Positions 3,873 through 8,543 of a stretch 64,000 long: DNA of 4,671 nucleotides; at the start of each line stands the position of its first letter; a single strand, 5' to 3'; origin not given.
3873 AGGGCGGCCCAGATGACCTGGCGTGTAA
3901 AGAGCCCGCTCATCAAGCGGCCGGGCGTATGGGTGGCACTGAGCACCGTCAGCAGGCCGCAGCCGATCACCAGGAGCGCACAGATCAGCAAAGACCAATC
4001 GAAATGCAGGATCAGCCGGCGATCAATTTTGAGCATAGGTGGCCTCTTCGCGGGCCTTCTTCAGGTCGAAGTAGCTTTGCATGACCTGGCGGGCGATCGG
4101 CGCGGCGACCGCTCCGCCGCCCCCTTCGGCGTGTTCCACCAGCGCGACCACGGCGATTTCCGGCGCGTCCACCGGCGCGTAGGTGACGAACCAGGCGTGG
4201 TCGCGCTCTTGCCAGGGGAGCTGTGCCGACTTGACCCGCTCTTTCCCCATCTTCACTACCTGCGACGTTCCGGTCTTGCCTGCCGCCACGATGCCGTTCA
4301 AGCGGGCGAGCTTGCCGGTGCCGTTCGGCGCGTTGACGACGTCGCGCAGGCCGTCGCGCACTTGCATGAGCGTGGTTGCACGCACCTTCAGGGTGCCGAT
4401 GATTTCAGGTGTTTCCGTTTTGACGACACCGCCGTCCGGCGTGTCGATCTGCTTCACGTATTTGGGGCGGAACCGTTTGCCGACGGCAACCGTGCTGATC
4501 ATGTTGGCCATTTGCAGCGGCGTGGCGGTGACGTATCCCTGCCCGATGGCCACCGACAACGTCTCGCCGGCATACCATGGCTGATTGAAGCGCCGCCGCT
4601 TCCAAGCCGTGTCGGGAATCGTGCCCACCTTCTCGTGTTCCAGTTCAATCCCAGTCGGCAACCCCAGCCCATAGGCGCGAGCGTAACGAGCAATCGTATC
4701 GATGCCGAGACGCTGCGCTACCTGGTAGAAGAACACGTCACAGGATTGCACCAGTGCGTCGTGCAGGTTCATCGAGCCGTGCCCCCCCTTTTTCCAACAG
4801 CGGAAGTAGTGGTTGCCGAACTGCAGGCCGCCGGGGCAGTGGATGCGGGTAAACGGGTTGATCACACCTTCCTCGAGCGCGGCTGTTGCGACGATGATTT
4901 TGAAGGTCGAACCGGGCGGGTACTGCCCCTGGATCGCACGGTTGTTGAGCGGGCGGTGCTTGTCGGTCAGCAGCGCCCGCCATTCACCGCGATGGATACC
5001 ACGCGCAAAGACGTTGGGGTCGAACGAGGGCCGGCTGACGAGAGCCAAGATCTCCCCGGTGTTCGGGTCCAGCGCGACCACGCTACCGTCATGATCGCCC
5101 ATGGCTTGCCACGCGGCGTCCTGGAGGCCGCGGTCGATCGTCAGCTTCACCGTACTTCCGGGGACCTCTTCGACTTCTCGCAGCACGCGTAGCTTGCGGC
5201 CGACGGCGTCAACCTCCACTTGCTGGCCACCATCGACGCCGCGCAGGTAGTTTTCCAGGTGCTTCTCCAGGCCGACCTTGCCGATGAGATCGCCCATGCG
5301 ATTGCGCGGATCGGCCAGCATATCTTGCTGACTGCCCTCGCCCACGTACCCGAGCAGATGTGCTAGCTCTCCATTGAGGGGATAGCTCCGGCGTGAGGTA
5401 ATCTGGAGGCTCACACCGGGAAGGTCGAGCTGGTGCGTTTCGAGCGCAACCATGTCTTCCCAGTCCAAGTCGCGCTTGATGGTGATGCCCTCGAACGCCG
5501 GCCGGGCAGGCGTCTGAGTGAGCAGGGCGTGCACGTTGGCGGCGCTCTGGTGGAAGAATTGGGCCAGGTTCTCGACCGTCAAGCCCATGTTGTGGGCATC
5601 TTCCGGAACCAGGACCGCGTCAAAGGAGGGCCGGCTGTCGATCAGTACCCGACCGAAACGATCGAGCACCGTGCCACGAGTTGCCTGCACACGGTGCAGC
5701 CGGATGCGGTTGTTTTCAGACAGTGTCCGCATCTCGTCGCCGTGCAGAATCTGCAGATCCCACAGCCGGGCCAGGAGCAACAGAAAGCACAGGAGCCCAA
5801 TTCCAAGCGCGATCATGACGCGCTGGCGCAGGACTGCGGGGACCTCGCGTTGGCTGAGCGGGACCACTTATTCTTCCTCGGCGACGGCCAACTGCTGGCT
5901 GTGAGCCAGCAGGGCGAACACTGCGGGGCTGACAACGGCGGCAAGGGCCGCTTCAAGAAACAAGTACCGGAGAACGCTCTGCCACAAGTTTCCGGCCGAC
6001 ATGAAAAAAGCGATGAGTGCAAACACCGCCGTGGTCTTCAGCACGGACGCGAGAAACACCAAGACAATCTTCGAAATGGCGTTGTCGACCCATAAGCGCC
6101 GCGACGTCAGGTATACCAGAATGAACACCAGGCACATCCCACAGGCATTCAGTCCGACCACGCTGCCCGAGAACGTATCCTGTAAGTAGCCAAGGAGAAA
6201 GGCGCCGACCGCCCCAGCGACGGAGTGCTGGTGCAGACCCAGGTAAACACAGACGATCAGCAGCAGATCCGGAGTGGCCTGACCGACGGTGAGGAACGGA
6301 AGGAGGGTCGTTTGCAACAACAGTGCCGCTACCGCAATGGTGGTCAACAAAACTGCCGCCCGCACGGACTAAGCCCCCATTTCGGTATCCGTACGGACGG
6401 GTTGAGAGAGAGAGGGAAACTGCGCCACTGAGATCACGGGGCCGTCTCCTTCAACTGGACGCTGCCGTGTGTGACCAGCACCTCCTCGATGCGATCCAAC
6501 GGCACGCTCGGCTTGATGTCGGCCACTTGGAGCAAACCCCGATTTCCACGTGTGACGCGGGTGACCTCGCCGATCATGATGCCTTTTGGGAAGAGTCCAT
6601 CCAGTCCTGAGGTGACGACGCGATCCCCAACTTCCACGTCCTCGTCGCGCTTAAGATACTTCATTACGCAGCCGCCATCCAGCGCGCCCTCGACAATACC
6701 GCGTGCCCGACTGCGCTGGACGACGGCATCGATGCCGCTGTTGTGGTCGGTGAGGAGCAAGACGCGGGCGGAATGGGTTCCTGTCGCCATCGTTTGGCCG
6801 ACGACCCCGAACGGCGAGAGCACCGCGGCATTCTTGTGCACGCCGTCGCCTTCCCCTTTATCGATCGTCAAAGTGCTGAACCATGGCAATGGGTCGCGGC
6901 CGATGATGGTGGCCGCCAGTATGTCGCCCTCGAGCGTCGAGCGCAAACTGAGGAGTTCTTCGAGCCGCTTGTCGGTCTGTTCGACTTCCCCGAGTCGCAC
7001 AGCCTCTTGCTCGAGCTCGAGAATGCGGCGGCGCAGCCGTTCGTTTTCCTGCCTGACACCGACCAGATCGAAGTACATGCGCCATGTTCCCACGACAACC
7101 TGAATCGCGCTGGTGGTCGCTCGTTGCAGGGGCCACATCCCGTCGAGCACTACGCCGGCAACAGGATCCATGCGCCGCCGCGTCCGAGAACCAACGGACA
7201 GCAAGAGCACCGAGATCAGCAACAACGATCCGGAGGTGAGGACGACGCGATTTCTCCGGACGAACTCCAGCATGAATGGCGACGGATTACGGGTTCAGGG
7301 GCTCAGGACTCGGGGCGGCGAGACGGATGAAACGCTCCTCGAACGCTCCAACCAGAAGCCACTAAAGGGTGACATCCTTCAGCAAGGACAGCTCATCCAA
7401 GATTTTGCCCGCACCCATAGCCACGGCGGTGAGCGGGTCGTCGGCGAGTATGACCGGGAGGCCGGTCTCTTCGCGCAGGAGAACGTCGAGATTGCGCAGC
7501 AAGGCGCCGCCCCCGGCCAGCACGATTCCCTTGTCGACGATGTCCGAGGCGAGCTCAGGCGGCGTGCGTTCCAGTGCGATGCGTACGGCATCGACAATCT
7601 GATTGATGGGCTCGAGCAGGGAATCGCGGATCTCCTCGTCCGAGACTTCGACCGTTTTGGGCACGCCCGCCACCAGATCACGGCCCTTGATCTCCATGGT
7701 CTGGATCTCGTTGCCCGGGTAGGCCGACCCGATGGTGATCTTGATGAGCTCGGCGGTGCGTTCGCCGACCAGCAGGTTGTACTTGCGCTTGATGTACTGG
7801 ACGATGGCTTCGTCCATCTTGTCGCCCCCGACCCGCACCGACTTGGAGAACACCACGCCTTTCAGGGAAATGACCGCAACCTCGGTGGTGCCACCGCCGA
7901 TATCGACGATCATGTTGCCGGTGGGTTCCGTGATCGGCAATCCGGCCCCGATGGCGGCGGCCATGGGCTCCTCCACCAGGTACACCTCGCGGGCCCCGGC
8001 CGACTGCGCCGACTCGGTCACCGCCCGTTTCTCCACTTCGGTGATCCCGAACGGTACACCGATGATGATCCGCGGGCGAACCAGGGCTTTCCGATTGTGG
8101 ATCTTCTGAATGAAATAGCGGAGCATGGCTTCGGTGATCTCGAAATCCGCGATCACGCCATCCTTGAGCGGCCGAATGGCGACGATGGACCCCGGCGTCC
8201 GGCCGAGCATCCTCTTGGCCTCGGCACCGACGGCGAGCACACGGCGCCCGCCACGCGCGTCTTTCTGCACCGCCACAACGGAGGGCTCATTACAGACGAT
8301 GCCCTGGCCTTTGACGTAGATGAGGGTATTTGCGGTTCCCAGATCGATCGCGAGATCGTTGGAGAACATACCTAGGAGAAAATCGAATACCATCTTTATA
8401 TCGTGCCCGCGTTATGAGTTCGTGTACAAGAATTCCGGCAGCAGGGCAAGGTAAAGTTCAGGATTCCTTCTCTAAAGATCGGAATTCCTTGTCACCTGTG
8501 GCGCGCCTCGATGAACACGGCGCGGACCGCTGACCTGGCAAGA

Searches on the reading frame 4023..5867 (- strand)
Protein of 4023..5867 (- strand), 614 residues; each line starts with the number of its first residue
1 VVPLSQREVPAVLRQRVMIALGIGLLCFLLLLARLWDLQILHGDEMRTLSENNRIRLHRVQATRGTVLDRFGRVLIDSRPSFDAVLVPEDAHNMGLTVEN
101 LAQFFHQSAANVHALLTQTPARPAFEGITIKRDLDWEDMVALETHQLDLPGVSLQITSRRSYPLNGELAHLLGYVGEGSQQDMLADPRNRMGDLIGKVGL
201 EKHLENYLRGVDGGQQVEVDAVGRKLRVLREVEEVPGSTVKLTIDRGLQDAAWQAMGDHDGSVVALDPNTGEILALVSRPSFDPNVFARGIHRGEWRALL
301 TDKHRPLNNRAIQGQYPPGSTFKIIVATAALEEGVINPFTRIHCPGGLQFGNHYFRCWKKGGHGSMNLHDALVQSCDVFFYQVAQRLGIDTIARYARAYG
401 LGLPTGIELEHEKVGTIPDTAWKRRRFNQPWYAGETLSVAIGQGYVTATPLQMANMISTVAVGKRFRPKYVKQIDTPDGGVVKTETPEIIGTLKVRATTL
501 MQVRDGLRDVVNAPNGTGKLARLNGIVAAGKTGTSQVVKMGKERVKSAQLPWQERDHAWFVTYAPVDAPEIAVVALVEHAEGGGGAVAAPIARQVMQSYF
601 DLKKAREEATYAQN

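Call 53: search_protein_families(library=pfam, proteins=[window:4023-5867:-], max_evalue=0.0001)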
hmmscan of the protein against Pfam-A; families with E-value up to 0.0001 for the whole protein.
window:4023-5867:- (614 aa): 2 families
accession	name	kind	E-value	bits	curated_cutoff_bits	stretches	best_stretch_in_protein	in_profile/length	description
PF00905.27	Transpeptidase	-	3.6e-79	266.5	22.1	1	261-597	1-299/299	Penicillin binding protein transpeptidase domain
PF03717.20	PBP_dimer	-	1.5e-38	133.4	24.4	1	60-228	2-178/180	Penicillin-binding Protein dimerisation domain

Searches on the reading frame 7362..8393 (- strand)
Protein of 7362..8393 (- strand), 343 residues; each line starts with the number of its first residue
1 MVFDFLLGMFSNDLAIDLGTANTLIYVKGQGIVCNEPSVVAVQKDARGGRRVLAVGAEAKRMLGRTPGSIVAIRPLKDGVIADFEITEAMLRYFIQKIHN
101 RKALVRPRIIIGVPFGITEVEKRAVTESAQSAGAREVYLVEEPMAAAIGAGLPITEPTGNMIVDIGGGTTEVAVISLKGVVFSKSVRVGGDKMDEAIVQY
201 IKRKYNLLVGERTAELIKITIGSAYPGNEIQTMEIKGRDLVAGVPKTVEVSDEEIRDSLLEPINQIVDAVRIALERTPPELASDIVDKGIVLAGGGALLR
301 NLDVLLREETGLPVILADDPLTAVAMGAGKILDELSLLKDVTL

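Call 53: search_protein_families(library=pfam, proteins=[window:7362-8393:-], max_evalue=0.0001)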
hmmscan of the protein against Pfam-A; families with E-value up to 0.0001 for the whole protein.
window:7362-8393:- (343 aa): 5 families
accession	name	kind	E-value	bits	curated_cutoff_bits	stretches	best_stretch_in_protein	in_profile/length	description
PF06723.19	MreB_Mbl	-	2.2e-151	503.7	27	1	12-338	2-325/327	MreB/Mbl protein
PF14450.12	FtsA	-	2.3e-12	47.8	31.8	1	162-321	2-121/127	Cell division protein FtsA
PF00012.26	HSP70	-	6.9e-12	44.8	20.6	1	108-206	135-239/599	Hsp70 protein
PF00022.25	Actin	-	4.9e-09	35.7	27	1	34-204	28-190/410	Actin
PF11104.14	PilM_2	-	6.8e-09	35.5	27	0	160-210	182-228/340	Type IV pilus assembly protein PilM;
